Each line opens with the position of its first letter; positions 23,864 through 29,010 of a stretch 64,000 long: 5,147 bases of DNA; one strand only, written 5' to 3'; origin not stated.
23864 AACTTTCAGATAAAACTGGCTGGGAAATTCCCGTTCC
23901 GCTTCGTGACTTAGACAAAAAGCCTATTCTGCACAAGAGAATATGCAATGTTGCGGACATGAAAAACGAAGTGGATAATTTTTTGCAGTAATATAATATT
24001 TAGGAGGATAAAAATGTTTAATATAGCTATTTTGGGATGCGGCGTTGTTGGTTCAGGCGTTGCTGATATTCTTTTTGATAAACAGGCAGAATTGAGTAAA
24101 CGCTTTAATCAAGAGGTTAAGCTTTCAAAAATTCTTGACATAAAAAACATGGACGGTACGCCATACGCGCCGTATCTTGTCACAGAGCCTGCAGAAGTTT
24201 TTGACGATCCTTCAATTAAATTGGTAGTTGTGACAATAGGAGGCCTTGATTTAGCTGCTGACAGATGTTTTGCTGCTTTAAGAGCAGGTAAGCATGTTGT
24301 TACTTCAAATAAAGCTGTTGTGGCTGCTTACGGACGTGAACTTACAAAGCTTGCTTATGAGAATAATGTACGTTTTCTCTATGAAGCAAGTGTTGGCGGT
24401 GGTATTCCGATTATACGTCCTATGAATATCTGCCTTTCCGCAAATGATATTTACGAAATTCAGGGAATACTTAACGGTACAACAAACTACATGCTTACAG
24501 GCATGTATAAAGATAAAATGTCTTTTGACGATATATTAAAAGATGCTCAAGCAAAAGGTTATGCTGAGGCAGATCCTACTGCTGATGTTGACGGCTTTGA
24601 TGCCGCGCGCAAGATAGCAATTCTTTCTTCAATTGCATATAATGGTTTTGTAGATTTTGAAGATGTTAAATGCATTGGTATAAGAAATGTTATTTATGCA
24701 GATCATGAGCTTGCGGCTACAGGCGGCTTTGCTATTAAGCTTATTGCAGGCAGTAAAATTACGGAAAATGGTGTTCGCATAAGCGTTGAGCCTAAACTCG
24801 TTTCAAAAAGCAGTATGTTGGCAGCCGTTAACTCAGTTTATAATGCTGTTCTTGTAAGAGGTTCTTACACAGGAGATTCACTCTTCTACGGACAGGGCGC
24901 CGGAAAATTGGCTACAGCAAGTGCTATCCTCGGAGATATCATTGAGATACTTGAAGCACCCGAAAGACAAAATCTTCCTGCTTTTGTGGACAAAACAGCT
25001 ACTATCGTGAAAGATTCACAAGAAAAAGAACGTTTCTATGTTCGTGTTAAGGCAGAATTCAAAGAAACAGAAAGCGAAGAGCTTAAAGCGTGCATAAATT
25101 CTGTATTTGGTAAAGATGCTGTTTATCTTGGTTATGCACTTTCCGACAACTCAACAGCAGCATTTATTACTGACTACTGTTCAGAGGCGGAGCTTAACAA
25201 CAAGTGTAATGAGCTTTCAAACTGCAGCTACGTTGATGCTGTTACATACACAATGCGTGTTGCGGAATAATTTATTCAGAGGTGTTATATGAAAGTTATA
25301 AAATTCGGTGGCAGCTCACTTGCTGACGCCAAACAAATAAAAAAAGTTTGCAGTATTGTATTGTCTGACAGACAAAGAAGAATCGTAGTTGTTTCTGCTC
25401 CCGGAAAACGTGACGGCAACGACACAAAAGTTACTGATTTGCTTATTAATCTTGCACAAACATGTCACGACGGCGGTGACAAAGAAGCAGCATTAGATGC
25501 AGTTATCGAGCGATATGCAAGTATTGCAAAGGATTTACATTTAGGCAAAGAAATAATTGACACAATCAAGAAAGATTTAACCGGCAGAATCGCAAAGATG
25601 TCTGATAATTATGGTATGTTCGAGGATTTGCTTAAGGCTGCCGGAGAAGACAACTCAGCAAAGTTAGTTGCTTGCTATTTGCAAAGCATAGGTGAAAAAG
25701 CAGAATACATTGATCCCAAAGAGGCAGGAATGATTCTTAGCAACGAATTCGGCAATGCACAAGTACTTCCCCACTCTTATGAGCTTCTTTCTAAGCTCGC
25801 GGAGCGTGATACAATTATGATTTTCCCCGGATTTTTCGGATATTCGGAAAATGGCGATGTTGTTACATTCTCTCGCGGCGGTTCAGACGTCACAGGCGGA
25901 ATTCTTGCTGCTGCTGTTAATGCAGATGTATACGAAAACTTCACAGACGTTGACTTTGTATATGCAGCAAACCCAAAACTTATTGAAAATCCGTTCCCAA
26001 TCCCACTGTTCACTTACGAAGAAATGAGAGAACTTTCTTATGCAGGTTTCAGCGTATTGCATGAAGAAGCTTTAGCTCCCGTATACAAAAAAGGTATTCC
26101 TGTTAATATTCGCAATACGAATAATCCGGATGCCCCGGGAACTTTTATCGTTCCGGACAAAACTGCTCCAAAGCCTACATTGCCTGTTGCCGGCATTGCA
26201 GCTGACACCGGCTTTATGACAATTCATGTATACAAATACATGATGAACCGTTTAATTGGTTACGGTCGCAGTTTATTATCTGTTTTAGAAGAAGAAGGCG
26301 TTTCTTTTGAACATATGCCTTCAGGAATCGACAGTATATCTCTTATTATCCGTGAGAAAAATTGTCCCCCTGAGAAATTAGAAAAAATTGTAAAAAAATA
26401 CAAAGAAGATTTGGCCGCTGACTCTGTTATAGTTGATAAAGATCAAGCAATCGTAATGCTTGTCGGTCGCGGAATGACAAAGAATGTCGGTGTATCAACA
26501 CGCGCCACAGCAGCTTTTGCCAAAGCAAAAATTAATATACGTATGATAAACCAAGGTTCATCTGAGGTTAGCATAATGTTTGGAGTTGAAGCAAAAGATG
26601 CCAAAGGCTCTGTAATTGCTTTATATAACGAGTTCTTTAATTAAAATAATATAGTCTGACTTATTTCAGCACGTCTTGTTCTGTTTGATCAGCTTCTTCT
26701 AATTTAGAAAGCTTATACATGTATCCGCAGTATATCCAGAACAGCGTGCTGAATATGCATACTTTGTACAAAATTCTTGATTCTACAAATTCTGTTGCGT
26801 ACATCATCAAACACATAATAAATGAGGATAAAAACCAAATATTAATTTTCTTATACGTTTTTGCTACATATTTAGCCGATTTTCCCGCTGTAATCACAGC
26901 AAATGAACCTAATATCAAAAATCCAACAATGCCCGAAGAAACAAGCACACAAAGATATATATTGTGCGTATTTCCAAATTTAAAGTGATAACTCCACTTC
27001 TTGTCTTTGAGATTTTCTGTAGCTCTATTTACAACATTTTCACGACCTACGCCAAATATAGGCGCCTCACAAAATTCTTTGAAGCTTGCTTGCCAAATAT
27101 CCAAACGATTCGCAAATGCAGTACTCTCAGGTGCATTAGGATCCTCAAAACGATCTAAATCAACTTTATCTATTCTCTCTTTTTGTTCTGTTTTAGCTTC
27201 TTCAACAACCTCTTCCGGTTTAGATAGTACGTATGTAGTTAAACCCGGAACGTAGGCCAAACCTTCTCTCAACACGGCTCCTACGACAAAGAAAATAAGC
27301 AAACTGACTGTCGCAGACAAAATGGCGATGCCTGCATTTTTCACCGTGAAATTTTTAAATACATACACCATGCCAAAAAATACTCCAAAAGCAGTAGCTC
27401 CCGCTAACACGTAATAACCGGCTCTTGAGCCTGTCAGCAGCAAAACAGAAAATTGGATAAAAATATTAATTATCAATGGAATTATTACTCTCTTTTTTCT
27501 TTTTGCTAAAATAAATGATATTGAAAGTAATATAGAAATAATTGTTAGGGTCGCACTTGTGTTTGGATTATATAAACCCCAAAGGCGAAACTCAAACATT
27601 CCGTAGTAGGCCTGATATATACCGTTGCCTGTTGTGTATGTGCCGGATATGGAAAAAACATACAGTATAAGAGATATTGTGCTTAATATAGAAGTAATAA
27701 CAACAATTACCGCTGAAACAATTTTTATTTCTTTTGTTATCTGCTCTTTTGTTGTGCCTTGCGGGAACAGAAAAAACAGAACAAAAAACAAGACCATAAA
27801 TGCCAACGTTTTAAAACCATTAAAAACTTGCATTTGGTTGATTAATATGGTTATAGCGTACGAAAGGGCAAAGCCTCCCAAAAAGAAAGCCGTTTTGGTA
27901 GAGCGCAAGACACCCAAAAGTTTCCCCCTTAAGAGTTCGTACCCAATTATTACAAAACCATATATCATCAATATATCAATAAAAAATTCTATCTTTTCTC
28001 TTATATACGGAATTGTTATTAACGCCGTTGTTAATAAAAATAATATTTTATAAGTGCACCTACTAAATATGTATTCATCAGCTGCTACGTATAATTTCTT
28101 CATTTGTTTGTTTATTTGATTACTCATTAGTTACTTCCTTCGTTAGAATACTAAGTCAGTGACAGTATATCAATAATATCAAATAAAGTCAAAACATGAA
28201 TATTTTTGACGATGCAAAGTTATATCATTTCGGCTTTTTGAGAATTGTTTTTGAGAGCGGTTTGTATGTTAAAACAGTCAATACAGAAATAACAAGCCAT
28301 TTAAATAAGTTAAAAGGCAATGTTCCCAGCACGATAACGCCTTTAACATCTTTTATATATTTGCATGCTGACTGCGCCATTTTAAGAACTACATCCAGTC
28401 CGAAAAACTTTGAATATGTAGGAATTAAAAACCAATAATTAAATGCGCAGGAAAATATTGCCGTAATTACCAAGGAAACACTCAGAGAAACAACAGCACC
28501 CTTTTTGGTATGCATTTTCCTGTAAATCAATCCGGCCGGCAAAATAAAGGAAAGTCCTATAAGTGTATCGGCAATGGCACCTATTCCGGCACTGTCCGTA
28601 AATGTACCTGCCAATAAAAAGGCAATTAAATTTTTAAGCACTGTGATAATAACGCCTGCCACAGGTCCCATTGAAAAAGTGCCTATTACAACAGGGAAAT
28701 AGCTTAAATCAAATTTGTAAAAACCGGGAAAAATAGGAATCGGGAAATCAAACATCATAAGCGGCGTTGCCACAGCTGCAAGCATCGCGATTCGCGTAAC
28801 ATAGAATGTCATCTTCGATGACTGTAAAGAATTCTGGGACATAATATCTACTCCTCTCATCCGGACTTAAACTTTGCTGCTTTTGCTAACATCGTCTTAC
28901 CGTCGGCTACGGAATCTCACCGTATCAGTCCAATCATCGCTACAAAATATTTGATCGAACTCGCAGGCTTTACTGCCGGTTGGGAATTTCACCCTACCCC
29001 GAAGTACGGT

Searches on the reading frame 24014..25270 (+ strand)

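Call 28: search_protein_families(library=pfam, proteins=[window:24014-25270:+], max_evalue=0.0001)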
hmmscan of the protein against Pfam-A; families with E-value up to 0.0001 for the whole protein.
window:24014-25270:+ (418 aa): 2 families
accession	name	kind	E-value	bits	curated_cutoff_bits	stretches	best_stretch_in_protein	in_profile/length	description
PF00742.24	Homoserine_dh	-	1.1e-58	198.3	22.9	1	132-310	1-173/173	Homoserine dehydrogenase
PF03447.22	NAD_binding_3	-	1.1e-12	49.1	24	1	8-124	1-116/116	Homoserine dehydrogenase, NAD binding domain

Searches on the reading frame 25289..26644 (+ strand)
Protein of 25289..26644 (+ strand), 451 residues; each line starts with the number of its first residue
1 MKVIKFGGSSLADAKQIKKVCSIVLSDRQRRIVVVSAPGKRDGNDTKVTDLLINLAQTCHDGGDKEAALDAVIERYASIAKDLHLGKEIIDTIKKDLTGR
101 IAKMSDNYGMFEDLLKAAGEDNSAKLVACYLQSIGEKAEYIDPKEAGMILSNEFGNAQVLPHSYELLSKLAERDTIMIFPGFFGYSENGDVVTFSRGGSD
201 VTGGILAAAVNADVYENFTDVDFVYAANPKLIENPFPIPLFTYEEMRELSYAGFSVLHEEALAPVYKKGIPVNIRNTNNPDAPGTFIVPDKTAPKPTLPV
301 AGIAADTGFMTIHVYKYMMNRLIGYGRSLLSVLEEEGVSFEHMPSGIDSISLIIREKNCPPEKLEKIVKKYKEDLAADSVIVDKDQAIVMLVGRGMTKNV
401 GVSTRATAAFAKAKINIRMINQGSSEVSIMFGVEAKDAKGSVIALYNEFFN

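Call 28: search_protein_families(library=pfam, proteins=[window:25289-26644:+], max_evalue=0.0001)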
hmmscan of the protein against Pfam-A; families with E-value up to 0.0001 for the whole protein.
window:25289-26644:+ (451 aa): 3 families
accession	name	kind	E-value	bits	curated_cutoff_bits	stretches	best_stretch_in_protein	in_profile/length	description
PF00696.33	AA_kinase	-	9.2e-40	137.3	24.9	1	2-276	3-234/234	Amino acid kinase family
PF22468.2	ACT_9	-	1.1e-22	80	27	1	389-449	1-61/61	ACT domain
PF01842.31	ACT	-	2.2e-06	27.8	27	1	400-439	11-52/66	ACT domain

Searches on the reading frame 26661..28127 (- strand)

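Call 28: search_protein_families(library=pfam, proteins=[window:26661-28127:-], max_evalue=0.0001)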
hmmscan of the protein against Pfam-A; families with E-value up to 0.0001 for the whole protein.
window:26661-28127:- (488 aa): 1 family
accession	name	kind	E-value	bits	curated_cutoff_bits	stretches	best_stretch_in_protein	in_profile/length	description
PF04932.20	Wzy_C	-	1e-17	64.7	31.7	1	222-406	3-148/149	O-Antigen ligase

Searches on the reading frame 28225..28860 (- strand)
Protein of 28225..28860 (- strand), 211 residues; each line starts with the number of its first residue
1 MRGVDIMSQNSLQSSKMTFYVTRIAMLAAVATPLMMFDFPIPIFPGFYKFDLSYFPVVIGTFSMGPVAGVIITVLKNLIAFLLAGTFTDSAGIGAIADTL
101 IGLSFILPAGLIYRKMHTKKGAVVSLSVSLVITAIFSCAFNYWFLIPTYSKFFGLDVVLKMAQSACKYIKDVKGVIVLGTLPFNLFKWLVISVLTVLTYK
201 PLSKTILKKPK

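Call 28: search_protein_families(library=pfam, proteins=[window:28225-28860:-], max_evalue=0.0001)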
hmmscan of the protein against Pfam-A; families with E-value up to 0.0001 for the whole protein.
window:28225-28860:- (211 aa): 1 family
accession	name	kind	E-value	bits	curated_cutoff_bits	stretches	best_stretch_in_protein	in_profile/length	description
PF12822.12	ECF_trnsprt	-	4.4e-25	89.1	30.7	1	20-197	2-167/169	ECF transporter, substrate-specific component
